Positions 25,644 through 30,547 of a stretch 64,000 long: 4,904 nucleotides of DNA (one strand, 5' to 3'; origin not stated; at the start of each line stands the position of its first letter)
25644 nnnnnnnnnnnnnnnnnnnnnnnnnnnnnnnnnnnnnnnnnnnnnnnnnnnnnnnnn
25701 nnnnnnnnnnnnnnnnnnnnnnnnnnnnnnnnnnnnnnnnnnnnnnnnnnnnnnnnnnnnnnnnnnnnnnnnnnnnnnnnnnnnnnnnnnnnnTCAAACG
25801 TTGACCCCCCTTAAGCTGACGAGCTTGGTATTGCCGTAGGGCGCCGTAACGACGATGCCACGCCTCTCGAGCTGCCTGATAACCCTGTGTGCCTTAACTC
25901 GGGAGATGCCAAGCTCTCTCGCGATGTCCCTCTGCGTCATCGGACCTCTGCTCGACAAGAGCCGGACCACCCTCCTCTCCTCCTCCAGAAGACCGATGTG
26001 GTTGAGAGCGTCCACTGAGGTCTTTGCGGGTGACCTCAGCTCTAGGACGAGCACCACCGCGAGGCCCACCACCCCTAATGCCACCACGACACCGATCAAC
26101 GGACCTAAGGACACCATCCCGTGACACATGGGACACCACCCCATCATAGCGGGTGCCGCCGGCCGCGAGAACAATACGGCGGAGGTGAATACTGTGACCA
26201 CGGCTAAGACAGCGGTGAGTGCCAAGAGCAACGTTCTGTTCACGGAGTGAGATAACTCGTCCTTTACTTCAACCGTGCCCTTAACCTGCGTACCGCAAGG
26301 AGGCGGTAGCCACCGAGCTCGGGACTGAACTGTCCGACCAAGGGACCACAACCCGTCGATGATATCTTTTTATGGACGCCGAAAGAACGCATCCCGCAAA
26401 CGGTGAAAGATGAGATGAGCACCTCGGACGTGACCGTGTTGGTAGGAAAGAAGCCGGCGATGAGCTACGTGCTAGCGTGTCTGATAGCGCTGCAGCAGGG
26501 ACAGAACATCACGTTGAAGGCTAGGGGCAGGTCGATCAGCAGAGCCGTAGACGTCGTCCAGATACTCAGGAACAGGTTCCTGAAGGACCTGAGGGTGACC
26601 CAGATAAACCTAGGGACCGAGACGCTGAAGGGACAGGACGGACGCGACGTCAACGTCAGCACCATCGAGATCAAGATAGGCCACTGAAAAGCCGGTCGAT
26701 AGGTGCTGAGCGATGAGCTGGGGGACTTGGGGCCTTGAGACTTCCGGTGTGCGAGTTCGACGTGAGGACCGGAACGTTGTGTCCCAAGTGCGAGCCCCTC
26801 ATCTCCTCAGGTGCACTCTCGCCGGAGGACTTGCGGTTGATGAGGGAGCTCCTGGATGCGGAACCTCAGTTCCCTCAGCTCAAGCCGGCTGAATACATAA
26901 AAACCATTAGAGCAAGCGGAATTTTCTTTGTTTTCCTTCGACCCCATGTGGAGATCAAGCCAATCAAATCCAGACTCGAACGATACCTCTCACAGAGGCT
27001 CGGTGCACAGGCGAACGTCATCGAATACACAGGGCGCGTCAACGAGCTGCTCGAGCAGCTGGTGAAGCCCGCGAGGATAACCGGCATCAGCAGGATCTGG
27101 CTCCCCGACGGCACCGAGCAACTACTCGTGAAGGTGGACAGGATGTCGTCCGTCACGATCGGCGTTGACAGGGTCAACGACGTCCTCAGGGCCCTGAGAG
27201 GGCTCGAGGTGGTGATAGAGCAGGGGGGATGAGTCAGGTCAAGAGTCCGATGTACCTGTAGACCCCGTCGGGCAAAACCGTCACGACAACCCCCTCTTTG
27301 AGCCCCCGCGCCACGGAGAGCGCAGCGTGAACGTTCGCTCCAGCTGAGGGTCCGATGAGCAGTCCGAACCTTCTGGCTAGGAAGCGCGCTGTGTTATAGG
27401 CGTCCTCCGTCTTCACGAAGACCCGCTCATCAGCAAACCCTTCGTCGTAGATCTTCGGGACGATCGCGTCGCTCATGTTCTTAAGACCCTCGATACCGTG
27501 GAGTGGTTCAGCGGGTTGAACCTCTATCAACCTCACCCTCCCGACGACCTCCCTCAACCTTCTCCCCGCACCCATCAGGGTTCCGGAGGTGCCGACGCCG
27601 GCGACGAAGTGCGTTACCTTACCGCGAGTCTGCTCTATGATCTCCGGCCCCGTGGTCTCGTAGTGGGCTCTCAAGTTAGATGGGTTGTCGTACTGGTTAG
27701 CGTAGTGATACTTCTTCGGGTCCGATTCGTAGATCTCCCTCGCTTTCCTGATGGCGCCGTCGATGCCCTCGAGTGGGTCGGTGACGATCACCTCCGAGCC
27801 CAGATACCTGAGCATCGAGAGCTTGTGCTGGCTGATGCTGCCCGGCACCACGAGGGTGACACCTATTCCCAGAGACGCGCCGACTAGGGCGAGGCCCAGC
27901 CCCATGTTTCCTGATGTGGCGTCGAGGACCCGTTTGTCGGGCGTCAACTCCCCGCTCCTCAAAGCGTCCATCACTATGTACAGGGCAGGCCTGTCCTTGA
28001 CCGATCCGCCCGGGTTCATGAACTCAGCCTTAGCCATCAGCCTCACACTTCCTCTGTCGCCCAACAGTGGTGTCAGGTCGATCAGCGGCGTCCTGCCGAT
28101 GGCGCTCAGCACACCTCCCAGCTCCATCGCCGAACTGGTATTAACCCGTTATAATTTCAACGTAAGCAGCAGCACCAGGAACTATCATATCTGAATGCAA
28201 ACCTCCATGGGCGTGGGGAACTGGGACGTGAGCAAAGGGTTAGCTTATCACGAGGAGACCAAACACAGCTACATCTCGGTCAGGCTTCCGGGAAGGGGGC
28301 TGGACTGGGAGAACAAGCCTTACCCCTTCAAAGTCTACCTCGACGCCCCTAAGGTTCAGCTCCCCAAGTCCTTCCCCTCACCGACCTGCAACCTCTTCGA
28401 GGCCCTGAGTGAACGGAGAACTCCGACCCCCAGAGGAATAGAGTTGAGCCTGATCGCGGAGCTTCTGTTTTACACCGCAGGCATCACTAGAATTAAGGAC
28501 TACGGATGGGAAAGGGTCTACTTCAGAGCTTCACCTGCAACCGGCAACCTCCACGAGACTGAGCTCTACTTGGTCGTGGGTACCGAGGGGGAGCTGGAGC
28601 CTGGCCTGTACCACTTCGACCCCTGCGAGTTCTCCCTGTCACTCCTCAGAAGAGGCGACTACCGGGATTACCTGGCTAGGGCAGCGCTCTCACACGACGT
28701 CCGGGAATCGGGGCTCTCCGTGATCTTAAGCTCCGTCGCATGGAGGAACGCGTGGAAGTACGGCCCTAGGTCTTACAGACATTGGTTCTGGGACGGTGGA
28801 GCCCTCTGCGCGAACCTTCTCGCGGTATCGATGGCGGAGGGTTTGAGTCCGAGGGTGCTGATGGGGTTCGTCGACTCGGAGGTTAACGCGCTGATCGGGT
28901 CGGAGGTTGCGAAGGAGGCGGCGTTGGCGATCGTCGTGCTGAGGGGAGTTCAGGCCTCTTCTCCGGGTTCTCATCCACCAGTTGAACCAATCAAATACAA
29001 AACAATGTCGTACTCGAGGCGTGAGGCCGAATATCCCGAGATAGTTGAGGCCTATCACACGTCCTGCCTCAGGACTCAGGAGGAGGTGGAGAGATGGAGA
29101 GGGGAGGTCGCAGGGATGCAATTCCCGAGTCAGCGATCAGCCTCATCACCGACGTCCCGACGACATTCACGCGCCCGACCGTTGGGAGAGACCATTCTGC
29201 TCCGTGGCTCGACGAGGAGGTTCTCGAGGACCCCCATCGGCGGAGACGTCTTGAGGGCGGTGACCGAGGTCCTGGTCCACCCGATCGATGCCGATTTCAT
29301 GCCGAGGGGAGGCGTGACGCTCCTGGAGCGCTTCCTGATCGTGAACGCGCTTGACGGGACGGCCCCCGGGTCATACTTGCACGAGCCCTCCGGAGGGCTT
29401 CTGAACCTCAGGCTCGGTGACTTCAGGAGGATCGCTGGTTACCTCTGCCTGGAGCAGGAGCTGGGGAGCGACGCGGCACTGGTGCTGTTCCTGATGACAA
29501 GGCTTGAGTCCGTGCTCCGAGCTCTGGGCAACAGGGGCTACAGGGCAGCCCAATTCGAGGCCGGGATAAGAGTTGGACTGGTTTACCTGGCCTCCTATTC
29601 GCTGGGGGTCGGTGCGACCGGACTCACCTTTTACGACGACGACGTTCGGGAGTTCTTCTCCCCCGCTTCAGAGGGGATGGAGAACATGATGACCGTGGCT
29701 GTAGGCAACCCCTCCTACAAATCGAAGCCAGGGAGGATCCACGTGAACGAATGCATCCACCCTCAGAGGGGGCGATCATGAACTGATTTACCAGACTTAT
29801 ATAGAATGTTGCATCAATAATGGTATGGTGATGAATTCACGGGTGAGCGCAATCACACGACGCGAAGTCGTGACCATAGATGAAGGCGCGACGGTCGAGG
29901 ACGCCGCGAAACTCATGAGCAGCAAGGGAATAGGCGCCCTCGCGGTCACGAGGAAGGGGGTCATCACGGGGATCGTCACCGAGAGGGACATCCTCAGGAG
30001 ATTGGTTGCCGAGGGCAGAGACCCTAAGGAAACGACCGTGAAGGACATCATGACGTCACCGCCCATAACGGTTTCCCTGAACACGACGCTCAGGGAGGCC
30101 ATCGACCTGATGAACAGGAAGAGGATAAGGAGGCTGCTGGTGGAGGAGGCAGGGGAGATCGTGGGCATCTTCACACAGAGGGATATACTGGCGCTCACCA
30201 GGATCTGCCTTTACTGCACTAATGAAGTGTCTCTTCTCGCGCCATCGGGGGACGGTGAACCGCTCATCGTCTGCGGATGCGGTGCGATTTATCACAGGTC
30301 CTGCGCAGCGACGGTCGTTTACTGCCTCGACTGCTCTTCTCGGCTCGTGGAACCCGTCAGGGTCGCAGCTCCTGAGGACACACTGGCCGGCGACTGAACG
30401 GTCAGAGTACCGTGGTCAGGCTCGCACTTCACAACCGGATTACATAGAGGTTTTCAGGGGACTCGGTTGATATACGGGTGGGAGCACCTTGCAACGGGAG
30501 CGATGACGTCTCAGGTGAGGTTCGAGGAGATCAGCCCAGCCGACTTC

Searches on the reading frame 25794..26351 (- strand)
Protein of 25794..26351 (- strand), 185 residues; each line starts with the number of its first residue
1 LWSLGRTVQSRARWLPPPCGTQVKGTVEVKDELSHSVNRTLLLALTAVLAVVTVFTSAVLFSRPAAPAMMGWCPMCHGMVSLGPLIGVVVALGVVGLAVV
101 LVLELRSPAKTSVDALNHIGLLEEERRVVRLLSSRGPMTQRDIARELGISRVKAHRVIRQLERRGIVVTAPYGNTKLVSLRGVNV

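Call 76: search_protein_families(library=pfam, proteins=[window:25794-26351:-], max_evalue=0.00001)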
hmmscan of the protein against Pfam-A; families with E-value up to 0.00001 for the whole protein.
window:25794-26351:- (185 aa): 9 families
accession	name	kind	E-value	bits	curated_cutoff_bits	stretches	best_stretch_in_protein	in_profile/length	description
PF24034.1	DUF7343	-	3.3e-10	40.1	27.6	1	121-180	1-61/62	Domain of unknown function (DUF7343)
PF01978.25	TrmB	-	1.5e-08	34.8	25.6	1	116-171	1-56/68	Sugar-specific transcriptional regulator TrmB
PF13412.12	HTH_24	-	8.5e-08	32.1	21.9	1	126-167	6-47/48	Winged helix-turn-helix DNA-binding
PF12802.13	MarR_2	-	1.5e-07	31.9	27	1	125-169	7-52/61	MarR family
PF13545.12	HTH_Crp_2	-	2e-07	31.3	27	1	135-168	20-53/70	Crp-like helix-turn-helix domain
PF09339.16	HTH_IclR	-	3.9e-07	30.2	22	1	130-169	10-50/52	IclR helix-turn-helix domain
PF01047.28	MarR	-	7.3e-07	29.4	24.6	1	126-167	6-47/59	MarR family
PF08279.18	HTH_11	-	1.8e-06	28.1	25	1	127-170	4-48/55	HTH domain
PF25213.1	HVO_A0261_N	-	8.8e-06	26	35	0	124-169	12-56/86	HVO_A0261 N-terminal domain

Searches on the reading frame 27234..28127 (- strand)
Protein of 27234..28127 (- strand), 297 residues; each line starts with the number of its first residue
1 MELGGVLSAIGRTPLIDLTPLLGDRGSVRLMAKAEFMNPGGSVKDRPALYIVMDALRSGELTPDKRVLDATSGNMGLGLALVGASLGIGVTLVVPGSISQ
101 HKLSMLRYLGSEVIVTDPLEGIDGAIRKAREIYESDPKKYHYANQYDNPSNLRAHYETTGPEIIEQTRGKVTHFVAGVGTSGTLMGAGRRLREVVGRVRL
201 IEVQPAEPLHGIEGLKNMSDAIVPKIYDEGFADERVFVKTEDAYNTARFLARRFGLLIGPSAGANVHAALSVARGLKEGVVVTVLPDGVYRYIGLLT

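Call 76: search_protein_families(library=pfam, proteins=[window:27234-28127:-], max_evalue=0.00001)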
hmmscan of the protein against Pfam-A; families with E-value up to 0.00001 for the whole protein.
window:27234-28127:- (297 aa): 1 family
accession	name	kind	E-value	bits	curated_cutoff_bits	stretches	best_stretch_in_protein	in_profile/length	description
PF00291.31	PALP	-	4.5e-66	223.6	35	1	7-287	2-295/295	Pyridoxal-phosphate dependent enzyme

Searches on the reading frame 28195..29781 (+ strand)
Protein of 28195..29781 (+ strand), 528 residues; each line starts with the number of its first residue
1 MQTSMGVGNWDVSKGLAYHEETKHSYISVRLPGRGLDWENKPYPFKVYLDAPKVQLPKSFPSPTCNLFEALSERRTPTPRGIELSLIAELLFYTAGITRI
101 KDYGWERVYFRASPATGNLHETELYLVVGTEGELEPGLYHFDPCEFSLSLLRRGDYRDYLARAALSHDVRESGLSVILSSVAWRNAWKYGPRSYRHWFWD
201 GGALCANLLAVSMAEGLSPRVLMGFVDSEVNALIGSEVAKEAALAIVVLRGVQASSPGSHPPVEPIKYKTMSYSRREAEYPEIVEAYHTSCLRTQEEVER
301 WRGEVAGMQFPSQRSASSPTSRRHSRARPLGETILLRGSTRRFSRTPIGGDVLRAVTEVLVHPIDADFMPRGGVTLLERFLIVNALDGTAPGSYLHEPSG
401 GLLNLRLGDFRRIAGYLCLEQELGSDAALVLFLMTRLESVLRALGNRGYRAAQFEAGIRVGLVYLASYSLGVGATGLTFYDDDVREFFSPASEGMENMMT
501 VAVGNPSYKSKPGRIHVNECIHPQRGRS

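Call 76: search_protein_families(library=pfam, proteins=[window:28195-29781:+], max_evalue=0.00001)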
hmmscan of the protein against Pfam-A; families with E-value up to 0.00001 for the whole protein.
window:28195-29781:+ (528 aa): 1 family
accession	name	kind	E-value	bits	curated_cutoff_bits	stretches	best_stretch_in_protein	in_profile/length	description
PF00881.29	Nitroreductase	-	2e-06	28.5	23.5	0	417-491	80-155/167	Nitroreductase family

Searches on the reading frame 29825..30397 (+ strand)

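Call 76: search_protein_families(library=pfam, proteins=[window:29825-30397:+], max_evalue=0.00001)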
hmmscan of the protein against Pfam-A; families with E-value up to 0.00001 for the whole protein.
window:29825-30397:+ (190 aa): 1 family
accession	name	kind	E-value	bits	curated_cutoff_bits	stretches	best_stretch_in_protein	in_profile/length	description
PF00571.33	CBS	-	3.6e-33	114.1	24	2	72-123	1-53/57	CBS domain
